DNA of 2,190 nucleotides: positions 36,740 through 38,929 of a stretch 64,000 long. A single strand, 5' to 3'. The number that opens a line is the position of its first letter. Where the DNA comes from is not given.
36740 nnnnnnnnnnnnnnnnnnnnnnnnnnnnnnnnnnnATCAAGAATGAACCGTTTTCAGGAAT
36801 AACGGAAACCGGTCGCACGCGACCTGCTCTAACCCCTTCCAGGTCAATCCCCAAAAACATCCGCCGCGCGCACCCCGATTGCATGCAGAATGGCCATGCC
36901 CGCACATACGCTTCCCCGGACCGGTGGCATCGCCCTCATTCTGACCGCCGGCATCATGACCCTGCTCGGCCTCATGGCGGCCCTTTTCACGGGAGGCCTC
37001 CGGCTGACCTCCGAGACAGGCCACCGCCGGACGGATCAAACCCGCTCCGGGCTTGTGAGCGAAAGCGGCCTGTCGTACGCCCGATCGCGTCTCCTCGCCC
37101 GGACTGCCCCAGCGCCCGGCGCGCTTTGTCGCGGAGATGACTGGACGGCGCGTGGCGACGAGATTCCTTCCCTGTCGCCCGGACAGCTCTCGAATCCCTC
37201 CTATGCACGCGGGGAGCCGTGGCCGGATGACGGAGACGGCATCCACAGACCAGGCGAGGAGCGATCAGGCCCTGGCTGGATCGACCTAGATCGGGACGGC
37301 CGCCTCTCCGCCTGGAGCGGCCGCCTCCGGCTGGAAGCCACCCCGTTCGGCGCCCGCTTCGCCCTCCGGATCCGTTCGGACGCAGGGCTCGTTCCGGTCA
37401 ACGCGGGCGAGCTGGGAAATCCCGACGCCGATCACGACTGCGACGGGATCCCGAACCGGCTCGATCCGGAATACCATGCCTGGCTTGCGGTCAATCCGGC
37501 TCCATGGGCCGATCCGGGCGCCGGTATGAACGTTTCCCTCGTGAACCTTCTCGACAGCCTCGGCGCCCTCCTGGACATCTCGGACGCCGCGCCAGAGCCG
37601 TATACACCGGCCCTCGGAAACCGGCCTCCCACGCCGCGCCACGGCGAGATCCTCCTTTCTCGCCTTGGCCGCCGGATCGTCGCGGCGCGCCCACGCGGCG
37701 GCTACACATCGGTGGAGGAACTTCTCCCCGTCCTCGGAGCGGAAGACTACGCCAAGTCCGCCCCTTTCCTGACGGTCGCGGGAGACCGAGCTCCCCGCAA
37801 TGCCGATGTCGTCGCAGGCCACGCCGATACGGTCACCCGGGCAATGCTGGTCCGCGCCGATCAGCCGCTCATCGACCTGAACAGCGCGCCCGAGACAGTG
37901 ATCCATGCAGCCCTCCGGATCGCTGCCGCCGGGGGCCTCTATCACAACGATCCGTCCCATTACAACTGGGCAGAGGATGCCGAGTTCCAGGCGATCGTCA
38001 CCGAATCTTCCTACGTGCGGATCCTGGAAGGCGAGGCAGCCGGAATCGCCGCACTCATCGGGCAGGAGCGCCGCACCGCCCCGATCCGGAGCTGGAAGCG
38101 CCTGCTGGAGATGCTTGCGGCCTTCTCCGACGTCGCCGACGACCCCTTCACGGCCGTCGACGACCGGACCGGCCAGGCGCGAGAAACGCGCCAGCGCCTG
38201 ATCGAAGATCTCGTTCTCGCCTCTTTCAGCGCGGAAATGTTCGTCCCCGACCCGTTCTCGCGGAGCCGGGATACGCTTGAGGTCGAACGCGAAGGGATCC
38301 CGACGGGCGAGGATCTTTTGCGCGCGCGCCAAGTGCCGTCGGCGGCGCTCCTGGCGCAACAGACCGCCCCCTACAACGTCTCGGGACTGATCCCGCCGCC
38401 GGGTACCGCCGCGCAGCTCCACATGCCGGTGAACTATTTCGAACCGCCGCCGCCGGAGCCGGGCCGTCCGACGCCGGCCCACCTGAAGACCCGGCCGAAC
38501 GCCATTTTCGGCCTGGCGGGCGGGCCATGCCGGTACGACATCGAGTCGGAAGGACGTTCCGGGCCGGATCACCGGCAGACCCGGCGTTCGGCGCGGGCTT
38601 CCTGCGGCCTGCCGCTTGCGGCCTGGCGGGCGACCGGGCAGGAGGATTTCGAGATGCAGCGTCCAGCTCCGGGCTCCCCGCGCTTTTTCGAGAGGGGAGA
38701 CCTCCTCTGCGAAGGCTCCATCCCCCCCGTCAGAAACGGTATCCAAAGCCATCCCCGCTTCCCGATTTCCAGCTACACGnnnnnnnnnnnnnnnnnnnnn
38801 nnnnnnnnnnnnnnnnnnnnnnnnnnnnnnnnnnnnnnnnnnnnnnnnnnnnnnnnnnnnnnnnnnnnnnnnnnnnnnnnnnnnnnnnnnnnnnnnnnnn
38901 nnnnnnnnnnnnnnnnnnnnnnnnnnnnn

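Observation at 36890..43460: Tandem, translationally coupled giant pseudopilin-like proteins (GspK/PilX-like N-terminus + LamG-like C-terminus)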

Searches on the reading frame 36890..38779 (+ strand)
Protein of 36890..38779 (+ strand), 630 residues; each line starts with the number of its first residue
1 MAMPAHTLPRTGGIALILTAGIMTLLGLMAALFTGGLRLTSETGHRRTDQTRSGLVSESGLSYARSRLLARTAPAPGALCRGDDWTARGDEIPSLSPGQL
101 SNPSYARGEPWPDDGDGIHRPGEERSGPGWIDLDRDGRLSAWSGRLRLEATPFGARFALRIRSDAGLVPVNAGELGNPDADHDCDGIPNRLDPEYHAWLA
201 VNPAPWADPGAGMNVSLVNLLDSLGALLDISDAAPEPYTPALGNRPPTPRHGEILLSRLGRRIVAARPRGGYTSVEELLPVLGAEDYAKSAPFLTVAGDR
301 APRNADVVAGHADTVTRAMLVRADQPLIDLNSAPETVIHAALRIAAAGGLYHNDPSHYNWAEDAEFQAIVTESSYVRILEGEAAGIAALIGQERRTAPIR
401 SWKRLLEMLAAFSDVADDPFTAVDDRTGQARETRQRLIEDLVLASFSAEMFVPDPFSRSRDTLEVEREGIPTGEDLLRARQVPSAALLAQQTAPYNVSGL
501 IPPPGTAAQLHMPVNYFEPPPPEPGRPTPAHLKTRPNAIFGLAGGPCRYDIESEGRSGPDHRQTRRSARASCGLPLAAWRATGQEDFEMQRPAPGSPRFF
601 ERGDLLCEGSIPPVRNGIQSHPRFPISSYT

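Call 69: predict_structure(alignment_id=A5)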
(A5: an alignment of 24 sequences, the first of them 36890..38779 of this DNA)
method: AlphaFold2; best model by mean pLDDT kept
length: 630 residues; sequences in the alignment: 24
mean_pLDDT: 66.4   pTM: 0.69
mean pLDDT of the five models: 66.4, 65.3, 64.8, 63.9, 62.4
residues with pLDDT >= 90: 84; 70-90: 234; 50-70: 131; < 50: 181
segments of 3 or more residues with pLDDT < 50: 1-7, 71-84, 102-123, 125-129, 300-321, 353-359, 364-370, 448-466, 468-479, 511-520, 577-630
pLDDT, mean of each block of 10 residues (from residue 1): 45 76 90 85 82 84 70 42 48 61 42 43 48 53 56 68 80 84 75 86 88 86 96 86 61 91 94 92 93 77 38 44 66 87 84 49 46 79 92 72 75 86 82 85 67 37 43 41 67 75 61 48 60 76 65 80 82 56 37 30 31 32 30
secondary structure, 60 per line:
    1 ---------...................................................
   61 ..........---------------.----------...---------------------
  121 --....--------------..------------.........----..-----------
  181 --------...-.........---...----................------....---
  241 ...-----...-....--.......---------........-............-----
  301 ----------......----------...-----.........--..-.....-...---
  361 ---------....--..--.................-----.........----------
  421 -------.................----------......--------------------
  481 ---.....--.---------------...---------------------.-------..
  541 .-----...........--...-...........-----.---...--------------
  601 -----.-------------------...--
elements in order: H10-70 H123-126 E155-163 H193-201 H212-227 E234-237 E253-256 H259-265 H275-282 H284-293 H311-316 E327-329 H335-343 E349-353 E370-373 H380-396 H402-410 H428-444 H455-460 H484-488 E539-541 E547-557 E564-574
